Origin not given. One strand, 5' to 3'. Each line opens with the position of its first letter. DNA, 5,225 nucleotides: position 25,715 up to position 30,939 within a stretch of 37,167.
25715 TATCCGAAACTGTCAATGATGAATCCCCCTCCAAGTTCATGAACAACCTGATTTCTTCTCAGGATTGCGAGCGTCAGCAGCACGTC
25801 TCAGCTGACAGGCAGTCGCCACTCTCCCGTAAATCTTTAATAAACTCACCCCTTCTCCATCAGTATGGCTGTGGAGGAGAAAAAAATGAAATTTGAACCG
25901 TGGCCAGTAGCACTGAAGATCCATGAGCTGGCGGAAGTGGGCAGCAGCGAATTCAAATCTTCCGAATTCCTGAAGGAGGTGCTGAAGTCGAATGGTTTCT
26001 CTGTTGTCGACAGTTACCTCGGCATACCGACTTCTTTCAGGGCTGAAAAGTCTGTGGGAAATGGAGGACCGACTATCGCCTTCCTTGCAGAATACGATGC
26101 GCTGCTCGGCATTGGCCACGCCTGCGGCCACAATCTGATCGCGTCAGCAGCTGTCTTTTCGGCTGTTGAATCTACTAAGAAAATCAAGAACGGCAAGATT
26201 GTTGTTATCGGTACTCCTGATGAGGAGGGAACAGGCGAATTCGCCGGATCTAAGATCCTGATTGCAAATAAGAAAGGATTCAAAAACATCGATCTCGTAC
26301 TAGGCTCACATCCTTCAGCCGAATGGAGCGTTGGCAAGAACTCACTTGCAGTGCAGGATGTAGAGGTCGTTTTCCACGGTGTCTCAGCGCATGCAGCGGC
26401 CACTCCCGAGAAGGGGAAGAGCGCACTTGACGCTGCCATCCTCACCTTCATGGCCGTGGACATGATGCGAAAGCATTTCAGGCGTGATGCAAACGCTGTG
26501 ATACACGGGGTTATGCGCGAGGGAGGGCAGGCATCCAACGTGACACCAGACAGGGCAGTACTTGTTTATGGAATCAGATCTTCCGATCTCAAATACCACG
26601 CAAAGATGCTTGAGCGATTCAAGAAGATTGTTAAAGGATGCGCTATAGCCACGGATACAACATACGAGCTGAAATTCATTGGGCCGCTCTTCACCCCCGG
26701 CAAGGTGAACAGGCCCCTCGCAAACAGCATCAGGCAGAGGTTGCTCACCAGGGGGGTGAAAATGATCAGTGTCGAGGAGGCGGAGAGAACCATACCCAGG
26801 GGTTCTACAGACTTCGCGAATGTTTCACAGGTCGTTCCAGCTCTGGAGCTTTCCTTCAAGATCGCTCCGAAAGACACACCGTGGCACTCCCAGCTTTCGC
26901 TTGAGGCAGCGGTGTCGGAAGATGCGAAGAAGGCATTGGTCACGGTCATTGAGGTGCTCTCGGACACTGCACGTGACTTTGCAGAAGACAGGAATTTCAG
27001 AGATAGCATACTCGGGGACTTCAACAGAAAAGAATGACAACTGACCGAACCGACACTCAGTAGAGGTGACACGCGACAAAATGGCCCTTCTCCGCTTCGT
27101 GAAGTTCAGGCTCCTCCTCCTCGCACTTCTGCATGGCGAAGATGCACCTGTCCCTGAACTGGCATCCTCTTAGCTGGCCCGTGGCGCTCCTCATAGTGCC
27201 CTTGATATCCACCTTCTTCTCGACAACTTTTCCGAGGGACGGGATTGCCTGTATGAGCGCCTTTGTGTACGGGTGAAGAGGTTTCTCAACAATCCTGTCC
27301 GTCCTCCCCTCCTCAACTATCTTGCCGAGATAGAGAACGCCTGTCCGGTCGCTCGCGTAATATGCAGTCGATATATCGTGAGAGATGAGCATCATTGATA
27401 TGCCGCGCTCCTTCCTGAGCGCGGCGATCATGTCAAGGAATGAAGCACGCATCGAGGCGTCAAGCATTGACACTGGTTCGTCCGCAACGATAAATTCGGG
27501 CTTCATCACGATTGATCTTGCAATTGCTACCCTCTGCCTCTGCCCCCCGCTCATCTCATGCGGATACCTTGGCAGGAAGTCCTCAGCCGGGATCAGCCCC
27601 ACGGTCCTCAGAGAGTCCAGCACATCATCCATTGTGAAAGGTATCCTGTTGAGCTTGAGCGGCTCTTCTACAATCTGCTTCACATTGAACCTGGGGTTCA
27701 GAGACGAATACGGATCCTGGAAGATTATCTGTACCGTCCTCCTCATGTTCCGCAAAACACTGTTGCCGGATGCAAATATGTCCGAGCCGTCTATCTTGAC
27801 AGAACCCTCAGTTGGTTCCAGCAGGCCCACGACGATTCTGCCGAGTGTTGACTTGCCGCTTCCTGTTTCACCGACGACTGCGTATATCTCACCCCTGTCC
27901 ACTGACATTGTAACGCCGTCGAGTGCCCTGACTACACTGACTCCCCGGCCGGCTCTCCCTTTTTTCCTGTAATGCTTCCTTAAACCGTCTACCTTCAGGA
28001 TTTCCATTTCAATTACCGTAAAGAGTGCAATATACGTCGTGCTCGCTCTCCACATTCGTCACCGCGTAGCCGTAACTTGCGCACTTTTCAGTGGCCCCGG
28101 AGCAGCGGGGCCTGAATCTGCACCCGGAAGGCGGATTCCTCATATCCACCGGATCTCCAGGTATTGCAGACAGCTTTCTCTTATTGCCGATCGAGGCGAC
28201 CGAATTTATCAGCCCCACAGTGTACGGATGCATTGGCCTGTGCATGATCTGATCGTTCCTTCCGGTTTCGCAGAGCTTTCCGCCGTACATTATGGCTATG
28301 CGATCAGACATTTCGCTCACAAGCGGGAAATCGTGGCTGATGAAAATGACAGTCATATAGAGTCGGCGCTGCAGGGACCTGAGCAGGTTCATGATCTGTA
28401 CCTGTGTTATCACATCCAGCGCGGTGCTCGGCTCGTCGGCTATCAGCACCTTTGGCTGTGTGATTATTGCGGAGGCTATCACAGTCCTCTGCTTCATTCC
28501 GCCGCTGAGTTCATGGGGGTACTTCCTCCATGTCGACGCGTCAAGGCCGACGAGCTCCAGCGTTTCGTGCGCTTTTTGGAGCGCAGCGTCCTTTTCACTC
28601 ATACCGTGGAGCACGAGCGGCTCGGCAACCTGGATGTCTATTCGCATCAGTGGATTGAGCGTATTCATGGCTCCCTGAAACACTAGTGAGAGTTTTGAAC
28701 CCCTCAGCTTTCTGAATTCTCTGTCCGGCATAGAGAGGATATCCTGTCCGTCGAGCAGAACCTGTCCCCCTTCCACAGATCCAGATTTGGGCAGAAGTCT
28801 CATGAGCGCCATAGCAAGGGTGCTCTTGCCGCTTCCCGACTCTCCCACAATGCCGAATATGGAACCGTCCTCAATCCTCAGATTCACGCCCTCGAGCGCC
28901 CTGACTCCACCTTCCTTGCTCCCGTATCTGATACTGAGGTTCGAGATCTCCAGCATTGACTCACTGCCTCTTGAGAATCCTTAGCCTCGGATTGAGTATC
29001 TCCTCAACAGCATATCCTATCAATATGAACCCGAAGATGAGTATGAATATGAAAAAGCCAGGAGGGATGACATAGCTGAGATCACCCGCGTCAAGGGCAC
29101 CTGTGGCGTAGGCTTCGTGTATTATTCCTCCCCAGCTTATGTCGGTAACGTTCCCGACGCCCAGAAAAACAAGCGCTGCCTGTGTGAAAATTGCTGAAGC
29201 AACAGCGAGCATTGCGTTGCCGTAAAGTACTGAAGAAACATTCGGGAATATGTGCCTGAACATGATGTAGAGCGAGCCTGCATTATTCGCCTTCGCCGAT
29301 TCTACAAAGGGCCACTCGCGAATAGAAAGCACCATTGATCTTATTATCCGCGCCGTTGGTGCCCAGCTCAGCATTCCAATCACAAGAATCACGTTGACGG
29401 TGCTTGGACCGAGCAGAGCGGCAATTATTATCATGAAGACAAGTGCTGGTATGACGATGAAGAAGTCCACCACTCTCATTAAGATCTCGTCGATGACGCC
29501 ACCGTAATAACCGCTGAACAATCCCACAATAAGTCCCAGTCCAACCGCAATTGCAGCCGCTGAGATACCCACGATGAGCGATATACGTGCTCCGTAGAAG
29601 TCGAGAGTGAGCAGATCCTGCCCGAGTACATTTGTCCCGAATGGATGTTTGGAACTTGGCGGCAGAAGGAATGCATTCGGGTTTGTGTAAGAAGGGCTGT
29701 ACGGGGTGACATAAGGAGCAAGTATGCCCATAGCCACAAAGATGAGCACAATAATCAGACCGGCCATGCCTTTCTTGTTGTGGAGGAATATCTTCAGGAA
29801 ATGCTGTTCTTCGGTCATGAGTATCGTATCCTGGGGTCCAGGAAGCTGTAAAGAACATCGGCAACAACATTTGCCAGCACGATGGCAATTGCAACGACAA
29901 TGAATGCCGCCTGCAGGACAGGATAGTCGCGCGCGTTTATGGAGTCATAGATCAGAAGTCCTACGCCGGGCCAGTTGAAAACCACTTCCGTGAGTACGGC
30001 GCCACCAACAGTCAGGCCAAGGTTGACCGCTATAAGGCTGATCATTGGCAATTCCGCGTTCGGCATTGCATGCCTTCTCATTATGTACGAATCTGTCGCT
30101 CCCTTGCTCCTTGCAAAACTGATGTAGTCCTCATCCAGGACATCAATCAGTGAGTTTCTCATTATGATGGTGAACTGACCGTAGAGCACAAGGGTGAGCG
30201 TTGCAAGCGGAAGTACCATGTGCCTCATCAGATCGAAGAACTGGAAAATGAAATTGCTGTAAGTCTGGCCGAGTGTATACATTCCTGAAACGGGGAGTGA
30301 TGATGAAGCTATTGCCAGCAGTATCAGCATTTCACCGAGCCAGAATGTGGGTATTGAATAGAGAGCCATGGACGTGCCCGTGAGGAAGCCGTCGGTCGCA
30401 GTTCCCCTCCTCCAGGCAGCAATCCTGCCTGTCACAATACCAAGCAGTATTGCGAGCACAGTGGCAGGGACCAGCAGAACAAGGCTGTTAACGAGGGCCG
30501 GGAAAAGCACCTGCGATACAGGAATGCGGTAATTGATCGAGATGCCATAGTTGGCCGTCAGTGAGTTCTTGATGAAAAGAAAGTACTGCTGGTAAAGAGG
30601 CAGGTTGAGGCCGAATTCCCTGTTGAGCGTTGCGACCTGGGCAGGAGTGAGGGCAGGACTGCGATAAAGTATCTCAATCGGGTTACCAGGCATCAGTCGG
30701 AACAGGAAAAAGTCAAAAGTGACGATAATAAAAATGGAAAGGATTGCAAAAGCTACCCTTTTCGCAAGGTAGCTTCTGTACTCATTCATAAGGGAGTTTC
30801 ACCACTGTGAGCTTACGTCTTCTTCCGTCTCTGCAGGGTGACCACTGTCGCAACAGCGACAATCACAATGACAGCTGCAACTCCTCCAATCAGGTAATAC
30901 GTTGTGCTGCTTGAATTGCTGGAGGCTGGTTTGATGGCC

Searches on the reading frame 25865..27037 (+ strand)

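Call 44: search_protein_families(library=pfam, proteins=[window:25865-27037:+], max_evalue=0.001)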
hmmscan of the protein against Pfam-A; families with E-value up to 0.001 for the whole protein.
window:25865-27037:+ (390 aa): 2 families
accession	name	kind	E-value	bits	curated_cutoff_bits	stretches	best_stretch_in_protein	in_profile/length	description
PF01546.33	Peptidase_M20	-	1.7e-08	35.1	24.6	1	83-332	27-175/206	Peptidase family M20/M25/M40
PF07687.19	M20_dimer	-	2.4e-07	31.1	21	1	166-257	9-100/107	Peptidase dimerisation domain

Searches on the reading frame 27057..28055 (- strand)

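Call 44: search_protein_families(library=pfam, proteins=[window:27057-28055:-], max_evalue=0.001)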
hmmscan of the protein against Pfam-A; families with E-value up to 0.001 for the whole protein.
window:27057-28055:- (332 aa): 4 families
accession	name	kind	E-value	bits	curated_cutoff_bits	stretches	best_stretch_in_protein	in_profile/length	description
PF00005.33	ABC_tran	-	5.3e-31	108.5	25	1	45-195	1-136/137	ABC transporter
PF08352.17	oligo_HPY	-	6.9e-19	68.5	27.1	1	247-311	1-65/65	Oligopeptide/dipeptide transporter, C-terminal region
PF02463.25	SMC_N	-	0.00013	21.9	40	1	56-235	25-206/220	RecF/RecN/SMC N terminal domain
PF13555.12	AAA_29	-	0.00077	19.6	27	0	45-71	12-38/61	P-loop containing region of AAA domain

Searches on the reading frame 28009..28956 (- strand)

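Call 44: search_protein_families(library=pfam, proteins=[window:28009-28956:-], max_evalue=0.001)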
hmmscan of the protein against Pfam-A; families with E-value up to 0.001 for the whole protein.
window:28009-28956:- (315 aa): 6 families
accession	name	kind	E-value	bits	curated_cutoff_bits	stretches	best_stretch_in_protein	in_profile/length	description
PF00005.33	ABC_tran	-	5.5e-30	105.2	25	1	21-177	1-136/137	ABC transporter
PF08352.17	oligo_HPY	-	7.1e-18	65.2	27.1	1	230-292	2-65/65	Oligopeptide/dipeptide transporter, C-terminal region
PF13304.12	AAA_21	-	4.7e-07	30.6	27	0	147-213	235-302/304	AAA domain, putative AbiEii toxin, Type IV TA system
PF02463.25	SMC_N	-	8.4e-05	22.5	40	1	32-223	25-212/220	RecF/RecN/SMC N terminal domain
PF13555.12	AAA_29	-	0.00019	21.6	27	1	25-55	16-46/61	P-loop containing region of AAA domain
PF13401.12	AAA_22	-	0.00045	21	27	0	32-199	6-114/130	AAA domain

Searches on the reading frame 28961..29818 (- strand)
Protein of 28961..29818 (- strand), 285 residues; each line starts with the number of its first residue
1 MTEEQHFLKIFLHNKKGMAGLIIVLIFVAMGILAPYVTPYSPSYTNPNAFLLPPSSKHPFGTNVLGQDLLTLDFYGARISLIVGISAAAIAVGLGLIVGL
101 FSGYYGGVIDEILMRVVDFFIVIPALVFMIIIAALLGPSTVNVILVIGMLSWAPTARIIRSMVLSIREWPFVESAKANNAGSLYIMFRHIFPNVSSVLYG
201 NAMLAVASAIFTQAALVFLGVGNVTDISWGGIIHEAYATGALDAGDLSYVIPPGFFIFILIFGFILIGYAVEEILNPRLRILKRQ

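Call 44: search_protein_families(library=pfam, proteins=[window:28961-29818:-], max_evalue=0.001)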
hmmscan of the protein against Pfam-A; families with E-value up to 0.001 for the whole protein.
window:28961-29818:- (285 aa): 2 families
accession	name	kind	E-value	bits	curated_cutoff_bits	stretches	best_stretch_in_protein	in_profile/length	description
PF00528.27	BPD_transp_1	-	7.2e-23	81.7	26.4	1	95-280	1-183/184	Binding-protein-dependent transport system inner membrane component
PF12911.12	OppC_N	-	3.6e-12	46.4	23.9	1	5-54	4-53/53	N-terminal TM domain of oligopeptide transport permease C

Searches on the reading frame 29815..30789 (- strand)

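Call 44: search_protein_families(library=pfam, proteins=[window:29815-30789:-], max_evalue=0.001)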
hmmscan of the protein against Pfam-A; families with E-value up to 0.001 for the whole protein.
window:29815-30789:- (324 aa): 2 families
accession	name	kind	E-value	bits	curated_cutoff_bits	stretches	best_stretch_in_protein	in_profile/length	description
PF00528.27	BPD_transp_1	-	1.6e-41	142.5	26.4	1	117-322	1-183/184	Binding-protein-dependent transport system inner membrane component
PF19300.4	BPD_transp_1_N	-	1.3e-07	32.3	23.8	1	7-77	4-73/114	Binding-prot-dependent transport system membrane comp, N-term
